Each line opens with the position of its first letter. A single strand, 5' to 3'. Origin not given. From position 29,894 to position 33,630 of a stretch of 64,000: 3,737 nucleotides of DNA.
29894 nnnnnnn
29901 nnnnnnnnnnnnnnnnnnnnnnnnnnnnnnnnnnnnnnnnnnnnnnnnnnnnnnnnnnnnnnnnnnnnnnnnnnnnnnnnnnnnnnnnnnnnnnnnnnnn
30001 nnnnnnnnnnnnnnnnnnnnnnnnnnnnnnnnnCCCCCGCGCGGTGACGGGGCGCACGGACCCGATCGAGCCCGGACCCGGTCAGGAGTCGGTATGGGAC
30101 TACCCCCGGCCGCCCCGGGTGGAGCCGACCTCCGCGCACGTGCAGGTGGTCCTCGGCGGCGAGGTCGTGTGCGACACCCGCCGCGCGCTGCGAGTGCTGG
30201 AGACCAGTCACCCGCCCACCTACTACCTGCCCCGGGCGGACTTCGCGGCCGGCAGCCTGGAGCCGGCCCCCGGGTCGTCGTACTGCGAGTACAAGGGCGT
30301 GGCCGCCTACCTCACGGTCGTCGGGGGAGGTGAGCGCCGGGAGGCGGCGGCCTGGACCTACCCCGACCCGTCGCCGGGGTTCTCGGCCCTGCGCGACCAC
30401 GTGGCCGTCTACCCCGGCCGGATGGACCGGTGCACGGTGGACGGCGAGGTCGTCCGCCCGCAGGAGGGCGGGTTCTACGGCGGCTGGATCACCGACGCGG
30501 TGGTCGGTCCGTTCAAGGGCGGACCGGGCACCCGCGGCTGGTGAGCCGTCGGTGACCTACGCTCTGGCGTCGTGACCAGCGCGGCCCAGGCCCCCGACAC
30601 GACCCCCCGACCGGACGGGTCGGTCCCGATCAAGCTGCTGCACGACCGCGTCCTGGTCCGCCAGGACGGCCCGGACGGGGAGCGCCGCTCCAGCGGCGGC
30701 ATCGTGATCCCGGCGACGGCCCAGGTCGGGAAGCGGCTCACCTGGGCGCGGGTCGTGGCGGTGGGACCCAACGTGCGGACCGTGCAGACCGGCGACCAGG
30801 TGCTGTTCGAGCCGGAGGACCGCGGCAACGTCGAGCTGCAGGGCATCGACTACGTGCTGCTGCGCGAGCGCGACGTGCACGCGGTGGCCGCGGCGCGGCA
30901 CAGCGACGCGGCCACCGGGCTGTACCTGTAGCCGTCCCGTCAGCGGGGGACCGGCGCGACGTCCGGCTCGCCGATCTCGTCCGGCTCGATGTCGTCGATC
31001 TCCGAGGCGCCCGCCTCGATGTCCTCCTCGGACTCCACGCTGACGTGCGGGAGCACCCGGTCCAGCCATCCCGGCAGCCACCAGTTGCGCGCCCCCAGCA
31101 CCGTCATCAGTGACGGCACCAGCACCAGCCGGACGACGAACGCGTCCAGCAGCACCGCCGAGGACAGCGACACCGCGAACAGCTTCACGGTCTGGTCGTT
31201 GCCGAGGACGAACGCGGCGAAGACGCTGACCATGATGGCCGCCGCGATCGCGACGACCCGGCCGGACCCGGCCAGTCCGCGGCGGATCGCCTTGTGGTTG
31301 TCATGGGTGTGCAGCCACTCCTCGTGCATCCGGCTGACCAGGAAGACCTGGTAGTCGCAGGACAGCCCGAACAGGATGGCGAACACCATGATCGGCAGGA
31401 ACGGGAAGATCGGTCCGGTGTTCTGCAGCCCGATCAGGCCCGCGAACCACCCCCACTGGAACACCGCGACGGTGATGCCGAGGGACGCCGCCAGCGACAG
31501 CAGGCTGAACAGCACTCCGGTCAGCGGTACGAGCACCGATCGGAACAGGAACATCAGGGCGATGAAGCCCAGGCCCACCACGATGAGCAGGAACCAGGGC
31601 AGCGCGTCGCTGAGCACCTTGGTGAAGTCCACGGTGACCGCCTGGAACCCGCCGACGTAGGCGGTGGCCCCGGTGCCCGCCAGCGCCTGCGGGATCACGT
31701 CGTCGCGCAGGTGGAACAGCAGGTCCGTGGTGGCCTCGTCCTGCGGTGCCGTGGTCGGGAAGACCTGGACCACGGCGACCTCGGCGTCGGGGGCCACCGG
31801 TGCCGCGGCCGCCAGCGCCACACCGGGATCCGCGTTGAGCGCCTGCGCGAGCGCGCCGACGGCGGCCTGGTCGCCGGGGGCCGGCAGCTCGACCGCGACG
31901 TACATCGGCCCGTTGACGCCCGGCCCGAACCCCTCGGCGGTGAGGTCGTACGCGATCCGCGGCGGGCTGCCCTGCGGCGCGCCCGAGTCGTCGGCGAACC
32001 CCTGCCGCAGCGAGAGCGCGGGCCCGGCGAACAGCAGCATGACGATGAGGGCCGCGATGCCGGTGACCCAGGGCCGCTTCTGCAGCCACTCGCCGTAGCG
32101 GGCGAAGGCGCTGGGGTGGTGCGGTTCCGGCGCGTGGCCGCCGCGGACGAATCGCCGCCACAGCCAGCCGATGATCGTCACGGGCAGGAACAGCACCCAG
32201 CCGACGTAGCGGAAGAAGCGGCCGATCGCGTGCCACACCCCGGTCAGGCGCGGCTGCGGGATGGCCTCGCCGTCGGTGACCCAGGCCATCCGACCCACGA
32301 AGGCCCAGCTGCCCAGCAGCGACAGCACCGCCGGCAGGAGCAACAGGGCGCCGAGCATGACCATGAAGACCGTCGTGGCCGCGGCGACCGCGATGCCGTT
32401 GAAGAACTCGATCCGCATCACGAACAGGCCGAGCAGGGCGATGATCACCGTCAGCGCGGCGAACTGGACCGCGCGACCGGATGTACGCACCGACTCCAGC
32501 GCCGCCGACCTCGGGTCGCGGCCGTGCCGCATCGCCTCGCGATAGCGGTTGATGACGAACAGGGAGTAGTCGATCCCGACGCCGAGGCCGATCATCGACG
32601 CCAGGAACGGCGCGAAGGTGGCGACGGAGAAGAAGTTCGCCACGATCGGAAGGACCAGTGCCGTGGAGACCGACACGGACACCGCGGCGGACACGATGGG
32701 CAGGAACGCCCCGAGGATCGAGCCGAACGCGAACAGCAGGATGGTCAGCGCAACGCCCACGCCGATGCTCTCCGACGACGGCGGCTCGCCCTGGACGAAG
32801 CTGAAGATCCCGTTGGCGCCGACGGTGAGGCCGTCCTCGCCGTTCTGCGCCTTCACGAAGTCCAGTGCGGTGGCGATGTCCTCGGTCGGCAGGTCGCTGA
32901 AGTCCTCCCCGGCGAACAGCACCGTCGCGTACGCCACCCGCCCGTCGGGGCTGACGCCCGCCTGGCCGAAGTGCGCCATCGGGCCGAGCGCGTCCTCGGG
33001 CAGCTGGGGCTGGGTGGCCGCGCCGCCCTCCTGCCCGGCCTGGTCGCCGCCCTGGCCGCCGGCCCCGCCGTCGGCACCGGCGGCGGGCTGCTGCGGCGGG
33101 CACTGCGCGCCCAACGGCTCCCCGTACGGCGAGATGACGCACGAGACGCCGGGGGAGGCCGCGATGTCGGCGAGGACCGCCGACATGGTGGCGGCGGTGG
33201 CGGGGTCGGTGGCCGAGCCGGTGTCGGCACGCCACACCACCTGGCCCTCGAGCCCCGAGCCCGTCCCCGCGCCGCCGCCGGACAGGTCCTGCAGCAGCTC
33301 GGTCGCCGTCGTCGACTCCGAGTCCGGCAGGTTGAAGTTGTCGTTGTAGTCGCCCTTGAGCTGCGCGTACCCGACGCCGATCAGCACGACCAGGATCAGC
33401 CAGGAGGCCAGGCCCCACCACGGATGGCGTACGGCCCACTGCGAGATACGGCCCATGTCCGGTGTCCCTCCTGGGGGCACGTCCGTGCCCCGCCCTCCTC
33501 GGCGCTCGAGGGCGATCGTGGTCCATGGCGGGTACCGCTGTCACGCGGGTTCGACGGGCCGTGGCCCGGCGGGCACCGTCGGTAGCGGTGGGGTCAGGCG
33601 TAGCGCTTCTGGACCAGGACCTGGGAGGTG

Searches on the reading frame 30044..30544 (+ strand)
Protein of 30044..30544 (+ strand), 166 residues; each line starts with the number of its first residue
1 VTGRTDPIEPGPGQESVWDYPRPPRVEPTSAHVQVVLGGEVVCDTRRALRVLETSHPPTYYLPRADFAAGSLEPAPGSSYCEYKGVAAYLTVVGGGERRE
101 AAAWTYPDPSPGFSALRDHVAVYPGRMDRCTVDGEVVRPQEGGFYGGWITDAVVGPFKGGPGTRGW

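Call 59: search_protein_families(library=pfam, proteins=[window:30044-30544:+], max_evalue=0.001)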
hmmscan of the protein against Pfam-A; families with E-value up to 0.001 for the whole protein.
window:30044-30544:+ (166 aa): 1 family
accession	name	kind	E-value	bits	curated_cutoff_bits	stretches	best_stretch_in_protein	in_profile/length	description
PF04248.19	NTP_transf_9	-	7e-31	106.4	22.1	1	33-124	1-92/93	Domain of unknown function (DUF427)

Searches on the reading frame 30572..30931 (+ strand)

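Call 59: search_protein_families(library=pfam, proteins=[window:30572-30931:+], max_evalue=0.001)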
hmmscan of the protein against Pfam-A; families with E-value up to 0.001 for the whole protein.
window:30572-30931:+ (119 aa): 1 family
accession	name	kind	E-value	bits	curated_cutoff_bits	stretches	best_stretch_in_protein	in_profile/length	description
PF00166.26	Cpn10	-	2.9e-18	66.1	21.1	1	20-105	2-92/93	Chaperonin 10 Kd subunit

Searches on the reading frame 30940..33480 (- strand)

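Call 59: search_protein_families(library=pfam, proteins=[window:30940-33480:-], max_evalue=0.001)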
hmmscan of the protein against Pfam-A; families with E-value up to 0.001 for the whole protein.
window:30940-33480:- (846 aa): 1 family
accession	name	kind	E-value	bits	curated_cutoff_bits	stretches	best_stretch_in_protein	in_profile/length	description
PF03176.21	MMPL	-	2.2e-80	270.5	20.5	2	52-422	5-325/333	MMPL family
